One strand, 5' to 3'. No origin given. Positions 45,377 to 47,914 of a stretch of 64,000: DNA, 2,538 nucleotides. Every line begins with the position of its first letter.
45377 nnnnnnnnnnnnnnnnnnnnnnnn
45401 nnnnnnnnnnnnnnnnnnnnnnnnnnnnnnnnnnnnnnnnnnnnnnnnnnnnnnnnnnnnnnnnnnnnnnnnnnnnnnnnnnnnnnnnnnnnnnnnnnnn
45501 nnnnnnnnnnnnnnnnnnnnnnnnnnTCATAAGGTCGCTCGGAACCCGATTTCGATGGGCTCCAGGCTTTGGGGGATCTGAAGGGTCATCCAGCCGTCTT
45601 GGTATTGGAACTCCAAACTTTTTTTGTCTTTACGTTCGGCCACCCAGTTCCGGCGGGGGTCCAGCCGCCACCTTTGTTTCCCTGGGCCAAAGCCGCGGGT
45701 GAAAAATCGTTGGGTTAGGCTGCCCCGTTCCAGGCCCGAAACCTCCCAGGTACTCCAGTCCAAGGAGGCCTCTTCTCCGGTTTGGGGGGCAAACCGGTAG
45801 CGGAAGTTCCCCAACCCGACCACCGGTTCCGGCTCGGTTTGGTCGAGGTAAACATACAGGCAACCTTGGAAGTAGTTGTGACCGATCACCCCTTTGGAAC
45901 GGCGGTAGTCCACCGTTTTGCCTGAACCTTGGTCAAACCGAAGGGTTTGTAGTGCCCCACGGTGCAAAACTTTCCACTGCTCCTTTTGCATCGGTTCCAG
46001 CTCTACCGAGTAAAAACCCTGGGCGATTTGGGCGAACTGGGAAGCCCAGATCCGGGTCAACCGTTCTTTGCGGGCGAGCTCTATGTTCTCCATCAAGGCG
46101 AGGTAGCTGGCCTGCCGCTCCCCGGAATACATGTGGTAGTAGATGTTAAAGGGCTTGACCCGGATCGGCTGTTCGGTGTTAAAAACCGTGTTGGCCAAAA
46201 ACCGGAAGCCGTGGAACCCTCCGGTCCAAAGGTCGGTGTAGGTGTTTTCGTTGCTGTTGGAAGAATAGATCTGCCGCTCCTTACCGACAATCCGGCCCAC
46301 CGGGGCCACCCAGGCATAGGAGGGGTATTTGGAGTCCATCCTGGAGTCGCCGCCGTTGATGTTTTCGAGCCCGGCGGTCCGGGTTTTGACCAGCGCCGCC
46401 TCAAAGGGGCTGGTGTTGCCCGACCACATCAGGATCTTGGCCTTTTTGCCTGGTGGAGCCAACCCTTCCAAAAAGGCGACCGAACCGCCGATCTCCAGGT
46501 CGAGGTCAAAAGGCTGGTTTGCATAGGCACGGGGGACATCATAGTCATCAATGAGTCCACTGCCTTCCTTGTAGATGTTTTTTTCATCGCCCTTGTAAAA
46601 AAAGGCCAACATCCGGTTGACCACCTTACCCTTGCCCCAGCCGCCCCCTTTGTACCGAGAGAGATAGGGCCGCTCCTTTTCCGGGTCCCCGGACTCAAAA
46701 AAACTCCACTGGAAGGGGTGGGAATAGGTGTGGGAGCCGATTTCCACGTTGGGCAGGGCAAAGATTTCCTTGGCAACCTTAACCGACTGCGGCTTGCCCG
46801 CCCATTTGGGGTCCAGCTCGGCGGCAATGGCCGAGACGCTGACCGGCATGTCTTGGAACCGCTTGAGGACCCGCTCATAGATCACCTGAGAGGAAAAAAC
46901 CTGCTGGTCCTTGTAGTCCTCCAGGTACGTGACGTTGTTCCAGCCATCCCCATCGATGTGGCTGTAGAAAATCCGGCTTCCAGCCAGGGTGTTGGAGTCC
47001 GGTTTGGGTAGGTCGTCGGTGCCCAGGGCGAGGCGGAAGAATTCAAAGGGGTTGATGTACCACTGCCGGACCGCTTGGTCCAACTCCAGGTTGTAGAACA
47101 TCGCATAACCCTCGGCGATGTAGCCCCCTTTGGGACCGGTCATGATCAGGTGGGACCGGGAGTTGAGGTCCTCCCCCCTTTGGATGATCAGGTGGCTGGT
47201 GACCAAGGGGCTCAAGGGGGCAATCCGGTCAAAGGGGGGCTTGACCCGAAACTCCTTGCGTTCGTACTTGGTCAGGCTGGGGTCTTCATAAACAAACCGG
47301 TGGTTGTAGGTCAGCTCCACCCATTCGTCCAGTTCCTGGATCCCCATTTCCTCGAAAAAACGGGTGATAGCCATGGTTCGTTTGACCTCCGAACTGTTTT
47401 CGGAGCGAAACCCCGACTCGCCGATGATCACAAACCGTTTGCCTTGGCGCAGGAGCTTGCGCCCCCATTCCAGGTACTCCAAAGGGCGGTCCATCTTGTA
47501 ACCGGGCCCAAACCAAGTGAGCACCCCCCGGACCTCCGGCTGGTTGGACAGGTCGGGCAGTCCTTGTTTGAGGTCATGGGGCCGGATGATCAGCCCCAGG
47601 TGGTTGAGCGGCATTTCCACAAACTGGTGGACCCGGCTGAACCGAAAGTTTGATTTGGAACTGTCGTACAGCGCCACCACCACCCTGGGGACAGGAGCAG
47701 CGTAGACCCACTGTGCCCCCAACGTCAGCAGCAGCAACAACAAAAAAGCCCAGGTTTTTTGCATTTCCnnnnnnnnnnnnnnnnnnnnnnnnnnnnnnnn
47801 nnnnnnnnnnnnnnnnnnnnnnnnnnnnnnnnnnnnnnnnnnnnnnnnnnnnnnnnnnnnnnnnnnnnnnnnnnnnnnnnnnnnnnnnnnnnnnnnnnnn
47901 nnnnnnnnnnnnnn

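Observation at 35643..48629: Pel-type exopolysaccharide locus with PelA and PelB each split into separately secreted proteins and no PelC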

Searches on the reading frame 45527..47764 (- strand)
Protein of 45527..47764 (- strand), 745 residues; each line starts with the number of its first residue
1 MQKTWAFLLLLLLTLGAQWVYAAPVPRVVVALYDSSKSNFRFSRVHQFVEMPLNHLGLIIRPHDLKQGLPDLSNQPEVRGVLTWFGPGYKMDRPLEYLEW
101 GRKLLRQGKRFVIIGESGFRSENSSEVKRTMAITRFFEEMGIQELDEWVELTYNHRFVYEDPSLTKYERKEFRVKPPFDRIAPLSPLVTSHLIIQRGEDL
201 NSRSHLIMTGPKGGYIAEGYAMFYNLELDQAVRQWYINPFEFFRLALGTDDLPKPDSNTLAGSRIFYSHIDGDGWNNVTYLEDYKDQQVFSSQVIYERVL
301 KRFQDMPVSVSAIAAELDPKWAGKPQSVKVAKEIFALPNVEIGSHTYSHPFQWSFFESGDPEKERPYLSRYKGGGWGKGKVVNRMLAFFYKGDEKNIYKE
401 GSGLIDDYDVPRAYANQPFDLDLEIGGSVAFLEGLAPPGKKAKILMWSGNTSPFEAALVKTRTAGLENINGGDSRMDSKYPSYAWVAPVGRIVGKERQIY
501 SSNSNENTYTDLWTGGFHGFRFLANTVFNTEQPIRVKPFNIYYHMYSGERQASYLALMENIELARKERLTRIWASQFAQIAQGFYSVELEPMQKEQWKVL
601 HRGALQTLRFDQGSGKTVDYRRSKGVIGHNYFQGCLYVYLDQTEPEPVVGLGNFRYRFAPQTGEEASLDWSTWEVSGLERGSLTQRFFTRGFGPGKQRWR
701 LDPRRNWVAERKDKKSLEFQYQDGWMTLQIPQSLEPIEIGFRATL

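Call 3: search_protein_families(library=pfam, proteins=[window:45527-47764:-], max_evalue=0.01)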
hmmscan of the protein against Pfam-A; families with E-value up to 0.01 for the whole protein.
window:45527-47764:- (745 aa): 0 families

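Call 4: search_protein_families(library=ncbifam, proteins=[window:45527-47764:-], max_evalue=0.01)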
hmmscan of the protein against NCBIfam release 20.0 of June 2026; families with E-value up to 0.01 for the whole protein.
window:45527-47764:- (745 aa): 0 families

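Call 6: search_solved_structures(query=window:45527-47764:-, max_evalue=1, show_alignments=2)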
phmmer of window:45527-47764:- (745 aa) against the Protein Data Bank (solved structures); distinct sequences matched with E-value up to 1: 1.
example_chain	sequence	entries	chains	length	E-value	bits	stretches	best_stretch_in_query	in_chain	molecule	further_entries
9cgy_A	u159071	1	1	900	8e-54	186.5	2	419-680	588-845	PelA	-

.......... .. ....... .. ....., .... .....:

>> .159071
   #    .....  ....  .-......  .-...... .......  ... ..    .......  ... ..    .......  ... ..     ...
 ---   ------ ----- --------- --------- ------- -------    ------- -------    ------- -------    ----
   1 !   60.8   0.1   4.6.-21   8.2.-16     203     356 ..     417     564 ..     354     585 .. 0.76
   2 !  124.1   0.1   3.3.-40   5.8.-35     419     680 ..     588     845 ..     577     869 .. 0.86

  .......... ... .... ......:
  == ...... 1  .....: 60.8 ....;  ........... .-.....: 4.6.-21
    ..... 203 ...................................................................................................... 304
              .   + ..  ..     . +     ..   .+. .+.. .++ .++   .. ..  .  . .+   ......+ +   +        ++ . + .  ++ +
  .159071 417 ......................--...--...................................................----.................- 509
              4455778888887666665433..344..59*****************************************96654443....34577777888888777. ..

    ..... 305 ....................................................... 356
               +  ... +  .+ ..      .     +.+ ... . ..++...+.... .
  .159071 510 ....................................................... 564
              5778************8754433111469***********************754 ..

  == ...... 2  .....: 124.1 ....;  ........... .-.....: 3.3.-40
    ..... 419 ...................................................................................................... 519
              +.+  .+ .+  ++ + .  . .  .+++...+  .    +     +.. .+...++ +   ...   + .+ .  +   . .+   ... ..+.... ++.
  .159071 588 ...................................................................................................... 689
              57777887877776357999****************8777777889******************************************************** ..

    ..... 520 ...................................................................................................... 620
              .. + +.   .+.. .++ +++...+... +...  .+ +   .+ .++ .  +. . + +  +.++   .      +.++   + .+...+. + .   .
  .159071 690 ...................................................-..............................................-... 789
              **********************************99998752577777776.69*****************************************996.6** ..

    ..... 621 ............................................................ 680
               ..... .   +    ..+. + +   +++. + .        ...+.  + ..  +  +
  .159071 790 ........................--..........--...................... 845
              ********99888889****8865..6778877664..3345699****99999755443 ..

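Call 22: find_homologous_proteins(query=window:45527-47764:-, max_evalue=0.00001)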
Query window:45527-47764:- (745 aa): 1689 proteins with E <= 0.00001 among 8000 candidates; the best 120 are listed.
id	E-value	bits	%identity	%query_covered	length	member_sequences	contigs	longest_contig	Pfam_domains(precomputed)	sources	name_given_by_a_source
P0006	0.0e+0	1743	100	100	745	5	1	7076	-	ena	-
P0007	0.0e+0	1078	60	99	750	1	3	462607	-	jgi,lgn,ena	-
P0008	0.0e+0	1062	62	96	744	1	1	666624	-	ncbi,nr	ncbi:MAG: hypothetical protein RRB13_02075 [bacterium]|nr:hypothetical protein [bacterium]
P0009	9.3e-274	929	57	94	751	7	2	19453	-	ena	-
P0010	2.4e-231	788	49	93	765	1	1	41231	-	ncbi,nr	ncbi:MAG: hypothetical protein GY866_27785 [Proteobacteria bacterium]|nr:hypothetical protein [Pseud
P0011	6.7e-231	787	48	94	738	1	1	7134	-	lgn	-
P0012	7.4e-229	780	48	93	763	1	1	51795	-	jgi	jgi:polysaccharide biosynthesis protein PelA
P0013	1.5e-227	776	47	96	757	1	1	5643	-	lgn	-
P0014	1.1e-225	770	46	98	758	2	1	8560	-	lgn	-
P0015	1.3e-225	770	48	93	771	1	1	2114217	-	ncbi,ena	-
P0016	5.2e-225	768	49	87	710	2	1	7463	-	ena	-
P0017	4.2e-224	765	47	99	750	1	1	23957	-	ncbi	-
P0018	4.8e-224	764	49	94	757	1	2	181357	-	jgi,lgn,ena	-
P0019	1.2e-223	763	48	91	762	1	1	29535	-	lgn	-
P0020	4.1e-221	755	48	91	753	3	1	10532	-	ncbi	ncbi:MAG: hypothetical protein ABIK68_10465 [bacterium]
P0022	1.3e-218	746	48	91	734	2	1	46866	-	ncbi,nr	ncbi:MAG: hypothetical protein HQM12_07120 [SAR324 cluster bacterium]|nr:hypothetical protein [SAR32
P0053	8.5e-200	684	43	99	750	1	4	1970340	-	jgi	jgi:polysaccharide biosynthesis protein PelA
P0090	1.8e-192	660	42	97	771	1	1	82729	-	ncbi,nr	ncbi:MAG: hypothetical protein HQL69_01680 [Magnetococcales bacterium]|nr:hypothetical protein [Magn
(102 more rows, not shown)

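Call 23: find_encoding_contigs(protein=P0022, flank=10000, max_places=1)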
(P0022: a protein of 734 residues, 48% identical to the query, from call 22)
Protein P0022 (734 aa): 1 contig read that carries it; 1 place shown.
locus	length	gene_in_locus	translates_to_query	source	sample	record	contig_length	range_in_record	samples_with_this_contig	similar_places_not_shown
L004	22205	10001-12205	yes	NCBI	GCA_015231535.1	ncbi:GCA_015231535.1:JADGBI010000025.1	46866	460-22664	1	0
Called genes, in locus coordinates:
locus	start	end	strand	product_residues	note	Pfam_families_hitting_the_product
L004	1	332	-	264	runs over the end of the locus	?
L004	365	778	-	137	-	PF07238:PilZ (weak)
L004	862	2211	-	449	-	PF12895:ANAPC3 (faint), PF13176:TPR_7 (faint), PF13181:TPR_8 (faint), PF13414:TPR_11 (faint), PF13424:TPR_12 (faint), PF00515:TPR_1 (weak), PF00515:TPR_1 (weak), PF07719:TPR_2 (weak), +7 more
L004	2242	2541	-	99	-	PF03795:YCII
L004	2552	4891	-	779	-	PF00580:UvrD-helicase, PF13245:AAA_19, PF13361:UvrD_C (weak), PF13538:UvrD_C_2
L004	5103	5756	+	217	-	-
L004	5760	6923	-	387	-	-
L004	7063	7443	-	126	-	PF07238:PilZ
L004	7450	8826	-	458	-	PF16933:PelG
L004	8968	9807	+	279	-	PF03537:Glyco_hydro_114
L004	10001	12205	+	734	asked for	-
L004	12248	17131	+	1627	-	PF07719:TPR_2 (faint), PF12895:ANAPC3 (faint), PF13176:TPR_7 (faint), PF13181:TPR_8 (faint), PF13428:TPR_14 (faint), PF13432:TPR_16 (faint), PF14559:TPR_19 (weak), PF14559:TPR_19 (weak), +5 more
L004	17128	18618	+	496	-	-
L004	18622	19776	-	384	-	-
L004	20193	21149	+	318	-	PF07396:Porin_O_P (weak)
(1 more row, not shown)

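Call 24: find_encoding_contigs(protein=P0053, flank=10000, max_places=1)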
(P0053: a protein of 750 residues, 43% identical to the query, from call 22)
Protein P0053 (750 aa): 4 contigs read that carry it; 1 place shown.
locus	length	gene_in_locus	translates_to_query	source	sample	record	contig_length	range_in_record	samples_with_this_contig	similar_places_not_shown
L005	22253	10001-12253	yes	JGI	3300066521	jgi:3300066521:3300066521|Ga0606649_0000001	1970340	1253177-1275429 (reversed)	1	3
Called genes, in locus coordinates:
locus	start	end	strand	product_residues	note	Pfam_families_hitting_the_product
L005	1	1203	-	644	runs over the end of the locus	PF00005:ABC_tran, PF02463:SMC_N (faint), PF13304:AAA_21 (faint), PF12704:MacB_PCD, PF02687:FtsX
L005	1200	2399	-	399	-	PF00364:Biotin_lipoyl (faint), PF25917:BSH_RND, PF25994:HH_AprE (weak), PF25876:HH_MFP_RND, PF25990:Beta-barrel_YknX (faint), PF25944:Beta-barrel_RND (weak), PF25954:Beta-barrel_RND_2 (weak), PF25967:RND-MFP_C (weak)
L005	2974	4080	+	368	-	-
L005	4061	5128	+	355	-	-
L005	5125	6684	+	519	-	PF11997:DUF3492, PF13439:Glyco_transf_4 (weak), PF00534:Glycos_transf_1, PF13692:Glyco_trans_1_4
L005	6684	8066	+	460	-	PF16933:PelG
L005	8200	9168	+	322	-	PF05368:NmrA (weak), PF00106:adh_short (weak), PF01073:3Beta_HSD, PF01370:Epimerase, PF02719:Polysacc_synt_2, PF04321:RmlD_sub_bind, PF13460:NAD_binding_10, PF16363:GDP_Man_Dehyd, +2 more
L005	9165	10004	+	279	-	PF03537:Glyco_hydro_114, PF13199:Glyco_hydro_66 (weak)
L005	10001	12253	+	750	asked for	-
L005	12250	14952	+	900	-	PF07719:TPR_2 (faint), PF12895:ANAPC3 (faint), PF13174:TPR_6 (faint), PF13428:TPR_14 (faint), PF13432:TPR_16 (faint), PF25064:ARM_TT21_5th (faint), PF24575:TPR_Slam (weak), PF14559:TPR_19, +2 more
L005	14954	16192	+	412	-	-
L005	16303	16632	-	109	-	-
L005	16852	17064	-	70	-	PF20106:DUF6496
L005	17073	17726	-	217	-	PF01965:DJ-1_PfpI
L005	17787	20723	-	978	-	PF13620:CarboxypepD_reg (faint)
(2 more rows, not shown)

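Call 25: find_encoding_contigs(protein=P0090, flank=10000, max_places=1)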
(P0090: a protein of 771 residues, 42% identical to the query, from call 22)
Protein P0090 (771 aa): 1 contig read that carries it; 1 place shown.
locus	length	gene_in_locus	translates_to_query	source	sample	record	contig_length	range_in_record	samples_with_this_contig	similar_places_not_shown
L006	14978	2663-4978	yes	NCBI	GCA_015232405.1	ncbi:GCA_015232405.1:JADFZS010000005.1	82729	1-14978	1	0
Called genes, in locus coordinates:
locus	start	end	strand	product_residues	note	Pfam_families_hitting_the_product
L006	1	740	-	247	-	PF01814:Hemerythrin, PF00581:Rhodanese (faint)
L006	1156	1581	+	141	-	PF00072:Response_reg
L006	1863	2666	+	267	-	PF03537:Glyco_hydro_114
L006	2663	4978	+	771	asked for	-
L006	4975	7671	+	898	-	PF00515:TPR_1 (faint), PF07719:TPR_2 (faint), PF13174:TPR_6 (faint), PF13181:TPR_8 (faint), PF13432:TPR_16 (faint), PF23914:TPR_CcmH_CycH (faint), PF25063:ARM_TT21_C (faint), PF13424:TPR_12 (faint), +4 more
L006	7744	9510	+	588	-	PF13428:TPR_14 (faint), PF13432:TPR_16 (weak), PF14559:TPR_19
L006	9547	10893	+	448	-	PF13492:GAF_3 (weak)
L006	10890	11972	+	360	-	-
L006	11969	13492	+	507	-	PF11997:DUF3492, PF13439:Glyco_transf_4 (faint), PF20706:GT4-conflict (weak), PF00534:Glycos_transf_1, PF13692:Glyco_trans_1_4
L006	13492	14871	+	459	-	PF16933:PelG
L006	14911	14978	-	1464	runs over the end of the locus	PF00497:SBP_bac_3, PF08447:PAS_3, PF13426:PAS_9, PF00989:PAS, PF08447:PAS_3, PF13426:PAS_9, PF08447:PAS_3, PF00512:HisKA, +5 more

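Call 42: find_related_loci(query=A3, collection=genome_contigs, flank=10000)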
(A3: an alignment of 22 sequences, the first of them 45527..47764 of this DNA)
Query A3 (745 aa) in genome_contigs; peptide patterns used: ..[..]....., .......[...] (x = any residue, [..] = any of these).
539 stretches matched a pattern; 484 encode a relative of the query (tblastn E <= 1e-3); the best 80 are kept; 80 distinct loci.
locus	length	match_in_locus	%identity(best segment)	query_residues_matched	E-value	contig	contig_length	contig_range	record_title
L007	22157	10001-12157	62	22-739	0e+0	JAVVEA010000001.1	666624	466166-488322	MAG: bacterium isolate TamC13-09 NODE_1_length_666624_cov_15.118640, whole genome shotgun sequence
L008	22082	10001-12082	48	24-713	0e+0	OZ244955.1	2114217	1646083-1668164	MAG: Rickettsiales bacterium isolate 351a7792-30f9-4e5e-aadd-1944ae5c27b2 genome assembly, chromosome: 1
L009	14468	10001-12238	47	1-739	0e+0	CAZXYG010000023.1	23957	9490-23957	MAG TPA_asm: uncultured Rickettsiales bacterium isolate SRP124282_co10_168 genome assembly, contig: NODE_296_length_2395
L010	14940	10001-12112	47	1-704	0e+0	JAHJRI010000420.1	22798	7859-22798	MAG: bacterium isolate OS_PC_MetaG.mb.142 OS_PC_MetaG.mb.142_k141_656656, whole genome shotgun sequence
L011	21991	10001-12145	45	3-710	0e+0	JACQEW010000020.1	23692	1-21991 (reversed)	MAG: Nitrospinota bacterium isolate NC_groundwater_1031_Pr1_S-0.65um_41_11 Montesol18_Sp65_coassembly_scaffold_154678, w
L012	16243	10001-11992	48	22-701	0e+0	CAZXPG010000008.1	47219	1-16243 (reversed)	MAG TPA_asm: uncultured Rickettsiales bacterium isolate SRP329715_co2_363 genome assembly, contig: NODE_1569_length_4721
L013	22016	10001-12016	46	25-701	0e+0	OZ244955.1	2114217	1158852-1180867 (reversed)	MAG: Rickettsiales bacterium isolate 351a7792-30f9-4e5e-aadd-1944ae5c27b2 genome assembly, chromosome: 1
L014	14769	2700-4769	45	7-701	0e+0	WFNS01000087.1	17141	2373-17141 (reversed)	MAG: Gammaproteobacteria bacterium isolate S012_118 k151_186905, whole genome shotgun sequence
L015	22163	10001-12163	44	24-731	0e+0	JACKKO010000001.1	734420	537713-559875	MAG: Hyphomicrobiales bacterium isolate HK-STAS-PROT-67 HK-STAS-PROT-67_1, whole genome shotgun sequence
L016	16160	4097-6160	45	24-701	0e+0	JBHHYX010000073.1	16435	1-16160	MAG: Acidobacteriota bacterium isolate Maj_2_bin.26 NODE_1820_length_16435_cov_8.186996, whole genome shotgun sequence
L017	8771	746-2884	44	5-733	0e+0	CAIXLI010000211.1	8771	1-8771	MAG: uncultured proteobacterium isolate I2_bin-054 genome assembly, contig: bin-054:211/228, whole genome shotgun sequen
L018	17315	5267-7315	44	17-714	0e+0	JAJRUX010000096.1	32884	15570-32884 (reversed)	MAG: Gammaproteobacteria bacterium isolate Dive96_bin10.247 k141_1912251, whole genome shotgun sequence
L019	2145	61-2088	46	5-701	0e+0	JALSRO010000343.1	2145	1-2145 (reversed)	MAG: Chromatiales bacterium isolate 356-308_metabat1_scaf2bin.075 356-308_scaffold_45155_c1, whole genome shotgun sequen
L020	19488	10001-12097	44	22-730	0e+0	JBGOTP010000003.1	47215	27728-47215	MAG: Vicinamibacteria bacterium isolate OBJ_0618_7090110_16 k141_3968611_length_47215_cov_90.1139, whole genome shotgun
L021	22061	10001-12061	44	1-701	0e+0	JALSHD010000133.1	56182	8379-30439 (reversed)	MAG: Chromatiales bacterium isolate 354-166_metabat1_scaf2bin.070 354-166_scaffold_427_c1, whole genome shotgun sequence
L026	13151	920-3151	42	1-739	0e+0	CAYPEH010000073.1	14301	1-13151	MAG TPA_asm: uncultured Chromatiales bacterium isolate binchicken_co172_106 genome assembly, contig: NODE_3581_length_14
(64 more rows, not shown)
